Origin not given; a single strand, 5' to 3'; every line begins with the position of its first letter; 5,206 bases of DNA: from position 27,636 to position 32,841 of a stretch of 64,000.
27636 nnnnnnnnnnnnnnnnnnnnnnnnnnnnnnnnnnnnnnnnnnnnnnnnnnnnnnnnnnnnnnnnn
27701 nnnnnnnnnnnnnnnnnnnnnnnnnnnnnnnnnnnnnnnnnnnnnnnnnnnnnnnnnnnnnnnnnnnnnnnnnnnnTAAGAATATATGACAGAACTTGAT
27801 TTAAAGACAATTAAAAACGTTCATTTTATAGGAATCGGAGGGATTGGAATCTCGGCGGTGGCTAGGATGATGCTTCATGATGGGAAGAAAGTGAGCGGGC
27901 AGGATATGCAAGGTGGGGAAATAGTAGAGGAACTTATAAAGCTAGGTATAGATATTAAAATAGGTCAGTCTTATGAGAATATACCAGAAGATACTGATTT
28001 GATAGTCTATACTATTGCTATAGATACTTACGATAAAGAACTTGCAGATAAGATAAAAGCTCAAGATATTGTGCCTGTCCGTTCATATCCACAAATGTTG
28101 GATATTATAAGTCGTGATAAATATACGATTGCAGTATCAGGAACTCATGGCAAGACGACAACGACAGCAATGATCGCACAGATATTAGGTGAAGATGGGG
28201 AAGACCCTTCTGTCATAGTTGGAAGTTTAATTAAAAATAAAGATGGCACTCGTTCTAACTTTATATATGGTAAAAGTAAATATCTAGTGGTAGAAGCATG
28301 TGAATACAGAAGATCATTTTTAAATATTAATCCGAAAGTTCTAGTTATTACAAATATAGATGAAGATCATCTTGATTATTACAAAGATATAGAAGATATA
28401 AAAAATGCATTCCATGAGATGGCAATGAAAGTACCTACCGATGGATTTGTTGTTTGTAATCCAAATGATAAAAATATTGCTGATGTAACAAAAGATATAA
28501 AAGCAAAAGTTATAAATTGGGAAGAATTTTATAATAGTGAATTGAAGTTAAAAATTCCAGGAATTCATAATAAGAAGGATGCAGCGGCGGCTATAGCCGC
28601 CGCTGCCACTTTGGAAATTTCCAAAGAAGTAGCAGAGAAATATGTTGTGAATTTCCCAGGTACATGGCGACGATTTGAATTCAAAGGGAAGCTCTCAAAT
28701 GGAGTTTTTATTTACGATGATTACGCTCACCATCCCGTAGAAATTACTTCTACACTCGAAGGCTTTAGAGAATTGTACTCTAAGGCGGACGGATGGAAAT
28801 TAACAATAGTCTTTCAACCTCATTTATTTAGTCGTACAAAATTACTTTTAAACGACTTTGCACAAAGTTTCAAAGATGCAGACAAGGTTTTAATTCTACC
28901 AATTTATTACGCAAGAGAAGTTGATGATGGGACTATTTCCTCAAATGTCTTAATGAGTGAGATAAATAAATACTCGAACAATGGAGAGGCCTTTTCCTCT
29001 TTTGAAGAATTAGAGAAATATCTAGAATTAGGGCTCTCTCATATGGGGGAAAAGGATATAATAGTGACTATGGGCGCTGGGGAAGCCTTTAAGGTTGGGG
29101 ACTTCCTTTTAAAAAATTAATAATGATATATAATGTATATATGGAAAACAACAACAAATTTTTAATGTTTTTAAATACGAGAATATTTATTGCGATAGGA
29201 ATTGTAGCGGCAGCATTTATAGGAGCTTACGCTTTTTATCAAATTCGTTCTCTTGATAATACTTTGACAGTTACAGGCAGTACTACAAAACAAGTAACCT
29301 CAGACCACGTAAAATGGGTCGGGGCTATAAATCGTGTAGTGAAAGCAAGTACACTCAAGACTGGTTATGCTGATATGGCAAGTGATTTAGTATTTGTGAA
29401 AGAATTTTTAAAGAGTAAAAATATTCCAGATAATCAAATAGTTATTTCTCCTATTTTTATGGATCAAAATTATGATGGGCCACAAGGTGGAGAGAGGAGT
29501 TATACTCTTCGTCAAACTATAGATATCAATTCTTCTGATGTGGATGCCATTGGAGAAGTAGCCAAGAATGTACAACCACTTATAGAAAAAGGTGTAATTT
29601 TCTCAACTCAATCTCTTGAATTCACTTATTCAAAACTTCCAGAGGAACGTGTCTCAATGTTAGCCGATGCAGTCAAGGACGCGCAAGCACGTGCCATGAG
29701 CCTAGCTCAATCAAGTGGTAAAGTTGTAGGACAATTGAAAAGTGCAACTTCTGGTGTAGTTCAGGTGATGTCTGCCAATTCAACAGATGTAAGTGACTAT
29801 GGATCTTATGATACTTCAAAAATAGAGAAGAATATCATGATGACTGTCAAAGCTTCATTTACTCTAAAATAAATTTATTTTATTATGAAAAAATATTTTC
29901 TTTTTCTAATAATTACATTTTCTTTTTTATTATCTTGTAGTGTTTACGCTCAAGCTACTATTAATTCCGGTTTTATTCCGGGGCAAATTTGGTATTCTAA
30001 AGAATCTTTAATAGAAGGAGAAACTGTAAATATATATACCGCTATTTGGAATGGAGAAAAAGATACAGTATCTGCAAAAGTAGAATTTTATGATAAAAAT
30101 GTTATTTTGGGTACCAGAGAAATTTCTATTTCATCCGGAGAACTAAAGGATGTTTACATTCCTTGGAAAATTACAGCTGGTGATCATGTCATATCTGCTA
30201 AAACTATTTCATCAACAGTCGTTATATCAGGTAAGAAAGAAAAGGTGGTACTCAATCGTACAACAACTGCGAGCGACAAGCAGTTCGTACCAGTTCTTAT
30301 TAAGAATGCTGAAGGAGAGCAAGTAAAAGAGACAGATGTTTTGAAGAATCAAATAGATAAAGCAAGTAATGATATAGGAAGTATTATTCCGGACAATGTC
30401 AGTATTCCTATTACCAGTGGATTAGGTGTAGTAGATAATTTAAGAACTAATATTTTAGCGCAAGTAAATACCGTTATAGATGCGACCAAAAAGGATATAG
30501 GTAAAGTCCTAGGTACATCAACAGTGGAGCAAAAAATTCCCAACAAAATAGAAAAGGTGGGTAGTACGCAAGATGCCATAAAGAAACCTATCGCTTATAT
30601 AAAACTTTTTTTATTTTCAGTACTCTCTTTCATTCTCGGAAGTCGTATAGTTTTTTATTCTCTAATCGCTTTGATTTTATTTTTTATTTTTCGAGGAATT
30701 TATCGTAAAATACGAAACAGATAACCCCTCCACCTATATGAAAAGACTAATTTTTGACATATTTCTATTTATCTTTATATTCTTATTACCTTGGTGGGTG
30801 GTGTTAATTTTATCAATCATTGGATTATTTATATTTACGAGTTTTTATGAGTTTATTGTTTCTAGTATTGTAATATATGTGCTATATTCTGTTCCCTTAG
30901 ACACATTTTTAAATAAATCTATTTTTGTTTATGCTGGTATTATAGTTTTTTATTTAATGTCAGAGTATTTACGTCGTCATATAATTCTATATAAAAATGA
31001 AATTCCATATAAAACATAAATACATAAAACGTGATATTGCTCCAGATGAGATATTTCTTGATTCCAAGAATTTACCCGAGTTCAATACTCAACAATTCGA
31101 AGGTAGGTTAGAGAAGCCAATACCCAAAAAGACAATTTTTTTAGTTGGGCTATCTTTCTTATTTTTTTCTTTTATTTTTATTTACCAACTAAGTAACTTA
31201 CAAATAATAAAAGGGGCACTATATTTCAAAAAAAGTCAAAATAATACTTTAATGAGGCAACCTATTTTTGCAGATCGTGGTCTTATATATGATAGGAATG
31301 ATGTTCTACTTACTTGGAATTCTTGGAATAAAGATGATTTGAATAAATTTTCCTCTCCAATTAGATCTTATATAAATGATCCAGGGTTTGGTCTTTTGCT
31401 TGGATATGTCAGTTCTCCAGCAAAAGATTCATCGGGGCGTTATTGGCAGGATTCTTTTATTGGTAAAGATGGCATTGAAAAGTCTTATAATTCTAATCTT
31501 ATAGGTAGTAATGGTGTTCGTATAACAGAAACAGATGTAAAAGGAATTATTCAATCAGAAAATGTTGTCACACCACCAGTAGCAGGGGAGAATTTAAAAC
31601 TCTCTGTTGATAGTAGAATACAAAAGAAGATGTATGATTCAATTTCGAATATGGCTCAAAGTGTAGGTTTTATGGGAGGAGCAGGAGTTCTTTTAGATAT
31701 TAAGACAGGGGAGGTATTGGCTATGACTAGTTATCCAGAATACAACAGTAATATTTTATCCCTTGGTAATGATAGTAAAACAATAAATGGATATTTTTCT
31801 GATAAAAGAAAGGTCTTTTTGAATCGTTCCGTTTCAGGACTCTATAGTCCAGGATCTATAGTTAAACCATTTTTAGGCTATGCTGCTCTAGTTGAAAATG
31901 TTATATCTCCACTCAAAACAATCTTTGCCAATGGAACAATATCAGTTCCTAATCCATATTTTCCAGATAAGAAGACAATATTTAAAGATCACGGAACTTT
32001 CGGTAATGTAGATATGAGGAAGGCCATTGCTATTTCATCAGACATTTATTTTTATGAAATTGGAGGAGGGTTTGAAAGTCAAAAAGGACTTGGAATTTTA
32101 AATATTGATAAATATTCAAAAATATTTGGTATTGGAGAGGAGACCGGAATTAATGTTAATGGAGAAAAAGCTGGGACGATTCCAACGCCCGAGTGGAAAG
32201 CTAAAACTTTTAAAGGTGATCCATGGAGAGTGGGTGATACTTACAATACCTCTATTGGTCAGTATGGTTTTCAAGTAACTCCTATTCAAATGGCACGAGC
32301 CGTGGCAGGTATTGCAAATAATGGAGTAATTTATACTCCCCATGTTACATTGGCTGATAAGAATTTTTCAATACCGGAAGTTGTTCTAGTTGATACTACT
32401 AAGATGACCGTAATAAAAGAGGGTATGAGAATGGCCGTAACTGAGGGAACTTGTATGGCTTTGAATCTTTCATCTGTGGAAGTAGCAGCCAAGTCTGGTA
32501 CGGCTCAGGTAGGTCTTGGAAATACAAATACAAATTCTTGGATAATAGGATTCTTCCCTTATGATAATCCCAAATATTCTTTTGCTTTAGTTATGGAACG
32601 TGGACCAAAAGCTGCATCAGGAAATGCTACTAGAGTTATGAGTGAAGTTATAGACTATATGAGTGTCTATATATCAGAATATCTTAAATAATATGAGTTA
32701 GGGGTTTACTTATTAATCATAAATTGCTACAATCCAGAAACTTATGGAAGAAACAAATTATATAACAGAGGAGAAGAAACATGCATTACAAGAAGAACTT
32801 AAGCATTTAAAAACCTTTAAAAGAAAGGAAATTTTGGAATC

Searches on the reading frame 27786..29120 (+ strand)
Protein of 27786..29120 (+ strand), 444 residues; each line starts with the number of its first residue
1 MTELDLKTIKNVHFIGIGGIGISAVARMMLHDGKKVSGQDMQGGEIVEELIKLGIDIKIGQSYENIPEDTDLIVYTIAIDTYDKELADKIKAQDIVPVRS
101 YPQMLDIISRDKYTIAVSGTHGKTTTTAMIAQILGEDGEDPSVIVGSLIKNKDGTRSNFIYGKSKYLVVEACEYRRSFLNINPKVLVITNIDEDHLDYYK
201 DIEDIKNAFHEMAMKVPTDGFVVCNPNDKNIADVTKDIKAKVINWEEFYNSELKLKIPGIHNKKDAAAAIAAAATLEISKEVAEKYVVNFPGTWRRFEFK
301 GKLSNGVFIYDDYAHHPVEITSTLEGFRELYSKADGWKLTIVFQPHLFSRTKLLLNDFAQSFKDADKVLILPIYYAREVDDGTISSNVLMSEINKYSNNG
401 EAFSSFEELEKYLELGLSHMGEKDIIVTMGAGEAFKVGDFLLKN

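Call 3: search_protein_families(library=pfam, proteins=[window:27786-29120:+], max_evalue=0.01)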
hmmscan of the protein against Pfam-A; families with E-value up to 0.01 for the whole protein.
window:27786-29120:+ (444 aa): 3 families
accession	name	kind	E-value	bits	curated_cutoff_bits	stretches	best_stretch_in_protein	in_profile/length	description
PF08245.18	Mur_ligase_M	-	1.3e-21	77.9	24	1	117-242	1-142/200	Mur ligase middle domain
PF01225.30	Mur_ligase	-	1.1e-16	61.5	21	1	12-113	2-95/95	Mur ligase family, catalytic domain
PF02875.26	Mur_ligase_C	-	1.8e-16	61.6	28.4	1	295-432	1-127/127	Mur ligase, glutamate ligase domain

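Call 4: search_protein_families(library=ncbifam, proteins=[window:27786-29120:+], max_evalue=0.01)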
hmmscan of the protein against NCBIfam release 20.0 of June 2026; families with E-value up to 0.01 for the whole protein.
window:27786-29120:+ (444 aa): 24 families
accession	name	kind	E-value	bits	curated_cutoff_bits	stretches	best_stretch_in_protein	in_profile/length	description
TIGR01082.1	murC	equivalog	6.1e-120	401.3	335.1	2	11-242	1-227/449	UDP-N-acetylmuramate--L-alanine ligase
NF011171.0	PRK14573.1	equivalog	4.3e-73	246.5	1015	2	10-218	5-207/809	bifunctional UDP-N-acetylmuramate--L-alanine ligase/D-alanine--D-alanine ligase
TIGR01081.1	mpl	equivalog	2.3e-51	175.2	388.7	2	12-235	2-229/448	UDP-N-acetylmuramate:L-alanyl-gamma-D-glutamyl-meso-diaminopimelate ligase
NF053645.1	pMurC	equivalog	4.4e-32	111.4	560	3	14-140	3-130/492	pseudomurein biosynthesis peptide ligase pMurC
NF053647.1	pMurD2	equivalog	2.4e-24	86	550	1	12-293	3-276/405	pseudomurein biosynthesis peptide ligase pMurD2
TIGR01087.1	murD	equivalog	2.7e-24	86.1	211.95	1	12-327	2-338/441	UDP-N-acetylmuramoyl-L-alanine--D-glutamate ligase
NF053648.1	pMurE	equivalog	3.4e-21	75.5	600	3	255-431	279-451/464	pseudomurein biosynthesis peptide ligase pMurE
NF001126.0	PRK00139.1-4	equivalog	1.7e-18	66.4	373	3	184-244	195-255/486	UDP-N-acetylmuramoyl-L-alanyl-D-glutamate--2,6-diaminopimelate ligase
NF008896.0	PRK11929.1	equivalog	8.9e-16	56.9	1023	3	182-243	679-740/965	bifunctional UDP-N-acetylmuramoyl-L-alanyl-D-glutamate--2,6-diaminopimelate ligase MurE/UDP-N-acetylmuramoyl-tripeptide--D-alanyl-D-alanine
TIGR01143.1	murF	subfamily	3.6e-15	55.8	288.6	1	114-242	76-209/418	UDP-N-acetylmuramoyl-tripeptide--D-alanyl-D-alanine ligase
NF001124.0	PRK00139.1-2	equivalog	1.3e-14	53.8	476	2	251-343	296-383/500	UDP-N-acetylmuramoyl-L-alanyl-D-glutamate--2,6-diaminopimelate ligase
TIGR01085.1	murE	subfamily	2.8e-14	52.9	257.3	2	104-145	77-118/472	UDP-N-acetylmuramyl-tripeptide synthetase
TIGR04012.1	poly_gGlu_PgsB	equivalog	5.5e-10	38.5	222.7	1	183-370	127-317/380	poly-gamma-glutamate synthase PgsB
TIGR02068.2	cya_phycin_syn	equivalog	5.6e-10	37.9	850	2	185-244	567-628/862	cyanophycin synthetase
NF053646.1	pMurD1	equivalog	2.1e-09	36.6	610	2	26-200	16-202/465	pseudomurein biosynthesis peptide ligase pMurD1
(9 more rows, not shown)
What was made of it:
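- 27786..29120 (+): murC, right flank of the variable slot. TIGR01082, 401 bits against a cutoff of 335 (call 4).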

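Call 22: find_related_loci(query=window:27786-29120:+, collection=metagenome_contigs, flank=10000)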
Query window:27786-29120:+ (444 aa) in metagenome_contigs; peptide patterns used: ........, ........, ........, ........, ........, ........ (x = any residue, [..] = any of these).
146 stretches matched a pattern; 55 encode a relative of the query (tblastn E <= 1e-3); 55 distinct loci.
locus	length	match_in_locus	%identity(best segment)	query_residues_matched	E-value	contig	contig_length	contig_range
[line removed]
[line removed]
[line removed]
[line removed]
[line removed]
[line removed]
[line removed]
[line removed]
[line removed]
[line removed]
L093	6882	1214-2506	51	1-442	6e-135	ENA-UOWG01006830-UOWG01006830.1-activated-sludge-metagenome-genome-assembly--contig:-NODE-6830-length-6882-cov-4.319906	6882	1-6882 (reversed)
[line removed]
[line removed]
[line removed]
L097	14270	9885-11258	34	12-443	4e-75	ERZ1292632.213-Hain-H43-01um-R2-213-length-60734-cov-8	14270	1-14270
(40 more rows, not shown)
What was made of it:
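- Tried and rejected: Closer relatives in metagenome contigs, using MurC as query (call 22): nothing closer than the genome set.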

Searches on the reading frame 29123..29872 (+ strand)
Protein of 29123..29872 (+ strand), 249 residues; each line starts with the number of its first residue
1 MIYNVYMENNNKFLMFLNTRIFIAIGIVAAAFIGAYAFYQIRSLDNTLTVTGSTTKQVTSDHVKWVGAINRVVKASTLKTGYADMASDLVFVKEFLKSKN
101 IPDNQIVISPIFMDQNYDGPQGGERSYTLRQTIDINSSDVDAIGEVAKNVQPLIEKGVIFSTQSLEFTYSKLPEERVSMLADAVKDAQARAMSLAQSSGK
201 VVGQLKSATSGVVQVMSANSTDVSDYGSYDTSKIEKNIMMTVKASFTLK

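Call 8: search_protein_families(library=pfam, proteins=[window:29123-29872:+], max_evalue=0.001)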
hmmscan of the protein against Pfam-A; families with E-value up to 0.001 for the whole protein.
window:29123-29872:+ (249 aa): 1 family
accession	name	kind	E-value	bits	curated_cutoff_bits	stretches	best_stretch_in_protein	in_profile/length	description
PF04402.19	SIMPL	-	1.4e-19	71.6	25.2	1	48-219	1-176/205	Protein of unknown function (DUF541)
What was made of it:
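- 29123..29872 (+): SIMPL/DUF541 gene, itself variable. It occupies the next junction (murC|hyp279) in only some relatives. PF04402 (call 8).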

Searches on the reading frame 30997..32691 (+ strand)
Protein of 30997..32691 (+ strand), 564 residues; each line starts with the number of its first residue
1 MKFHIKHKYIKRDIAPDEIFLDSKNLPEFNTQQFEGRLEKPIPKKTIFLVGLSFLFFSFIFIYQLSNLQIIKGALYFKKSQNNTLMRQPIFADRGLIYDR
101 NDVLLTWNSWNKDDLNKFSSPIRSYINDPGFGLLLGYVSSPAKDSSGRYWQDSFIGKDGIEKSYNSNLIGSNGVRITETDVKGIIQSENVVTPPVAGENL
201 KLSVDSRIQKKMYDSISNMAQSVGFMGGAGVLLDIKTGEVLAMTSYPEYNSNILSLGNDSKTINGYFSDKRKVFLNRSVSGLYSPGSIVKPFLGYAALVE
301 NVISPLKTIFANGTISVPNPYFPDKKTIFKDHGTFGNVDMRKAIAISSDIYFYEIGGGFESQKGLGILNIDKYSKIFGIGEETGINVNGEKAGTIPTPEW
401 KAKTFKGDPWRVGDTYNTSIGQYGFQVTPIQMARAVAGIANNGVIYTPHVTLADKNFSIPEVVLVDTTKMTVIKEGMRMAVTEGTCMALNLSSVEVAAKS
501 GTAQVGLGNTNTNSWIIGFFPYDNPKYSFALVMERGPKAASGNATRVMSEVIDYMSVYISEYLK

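Call 8: search_protein_families(library=pfam, proteins=[window:30997-32691:+], max_evalue=0.001)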
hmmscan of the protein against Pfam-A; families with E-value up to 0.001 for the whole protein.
window:30997-32691:+ (564 aa): 2 families
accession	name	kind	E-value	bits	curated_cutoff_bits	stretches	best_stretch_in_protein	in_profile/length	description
PF00905.27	Transpeptidase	-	1.4e-50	172.7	22.1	1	228-552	1-298/299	Penicillin binding protein transpeptidase domain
PF03717.20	PBP_dimer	-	1.8e-14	55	24.4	1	120-187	105-177/180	Penicillin-binding Protein dimerisation domain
